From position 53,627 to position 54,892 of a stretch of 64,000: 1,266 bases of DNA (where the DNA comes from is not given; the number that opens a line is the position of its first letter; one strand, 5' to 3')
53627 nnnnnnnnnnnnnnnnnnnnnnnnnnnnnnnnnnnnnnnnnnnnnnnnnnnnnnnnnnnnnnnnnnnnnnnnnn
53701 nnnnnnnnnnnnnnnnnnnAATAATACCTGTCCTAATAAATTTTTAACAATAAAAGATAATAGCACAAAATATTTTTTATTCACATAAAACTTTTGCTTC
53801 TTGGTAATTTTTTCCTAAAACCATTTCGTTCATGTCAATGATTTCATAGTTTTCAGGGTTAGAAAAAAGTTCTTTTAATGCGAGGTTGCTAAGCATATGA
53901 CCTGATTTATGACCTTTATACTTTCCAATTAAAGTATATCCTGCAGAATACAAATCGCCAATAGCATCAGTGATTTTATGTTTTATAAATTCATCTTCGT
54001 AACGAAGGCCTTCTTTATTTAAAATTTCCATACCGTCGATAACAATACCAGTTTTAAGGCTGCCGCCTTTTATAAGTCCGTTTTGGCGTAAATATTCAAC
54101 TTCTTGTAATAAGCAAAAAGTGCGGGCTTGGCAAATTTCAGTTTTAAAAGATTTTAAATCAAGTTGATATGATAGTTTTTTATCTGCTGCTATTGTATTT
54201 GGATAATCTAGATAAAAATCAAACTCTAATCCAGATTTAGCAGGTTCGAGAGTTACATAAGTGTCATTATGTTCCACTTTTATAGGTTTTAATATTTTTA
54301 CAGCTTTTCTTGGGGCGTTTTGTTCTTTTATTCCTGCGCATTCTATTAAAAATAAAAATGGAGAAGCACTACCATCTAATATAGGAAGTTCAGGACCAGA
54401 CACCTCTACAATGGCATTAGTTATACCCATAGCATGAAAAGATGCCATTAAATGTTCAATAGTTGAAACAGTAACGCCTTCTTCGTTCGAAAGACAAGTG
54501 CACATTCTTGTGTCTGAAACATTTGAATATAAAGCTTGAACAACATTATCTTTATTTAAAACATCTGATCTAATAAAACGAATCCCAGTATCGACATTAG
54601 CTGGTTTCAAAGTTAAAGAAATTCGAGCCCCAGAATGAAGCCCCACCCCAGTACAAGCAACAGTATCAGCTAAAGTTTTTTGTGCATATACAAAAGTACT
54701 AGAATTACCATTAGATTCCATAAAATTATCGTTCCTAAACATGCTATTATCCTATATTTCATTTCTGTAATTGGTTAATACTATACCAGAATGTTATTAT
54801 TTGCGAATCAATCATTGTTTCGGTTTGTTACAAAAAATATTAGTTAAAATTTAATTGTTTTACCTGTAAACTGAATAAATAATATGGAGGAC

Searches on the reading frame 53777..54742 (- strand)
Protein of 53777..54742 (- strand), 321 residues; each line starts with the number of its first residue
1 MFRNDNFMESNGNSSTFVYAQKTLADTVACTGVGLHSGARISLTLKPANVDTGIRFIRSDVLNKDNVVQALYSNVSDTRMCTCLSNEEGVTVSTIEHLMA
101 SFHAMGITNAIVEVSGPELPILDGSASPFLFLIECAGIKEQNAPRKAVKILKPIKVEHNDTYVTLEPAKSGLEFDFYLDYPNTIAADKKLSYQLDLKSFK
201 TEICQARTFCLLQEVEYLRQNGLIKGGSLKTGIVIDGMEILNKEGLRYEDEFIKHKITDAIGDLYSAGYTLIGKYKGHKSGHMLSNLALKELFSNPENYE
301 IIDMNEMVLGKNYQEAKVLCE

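Call 13: search_protein_families(library=ncbifam, proteins=[window:53777-54742:-], max_evalue=0.00001)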
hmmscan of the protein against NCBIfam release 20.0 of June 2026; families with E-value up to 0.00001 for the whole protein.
window:53777-54742:- (321 aa): 3 families
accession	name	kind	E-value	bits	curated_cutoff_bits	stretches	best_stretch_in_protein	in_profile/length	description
TIGR00325.1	lpxC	equivalog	2.3e-94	316.1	187.25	1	21-306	3-285/297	UDP-3-O-acyl-N-acetylglucosamine deacetylase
NF009667.0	PRK13188.1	equivalog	4.2e-63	213.6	465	1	20-300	4-306/464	bifunctional UDP-3-O-[3-hydroxymyristoyl] N-acetylglucosamine deacetylase/3-hydroxyacyl-ACP dehydratase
NF009666.0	PRK13187.1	equivalog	3.4e-44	151.2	423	1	15-306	5-304/305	UDP-3-O-acyl N-acetylglycosamine deacetylase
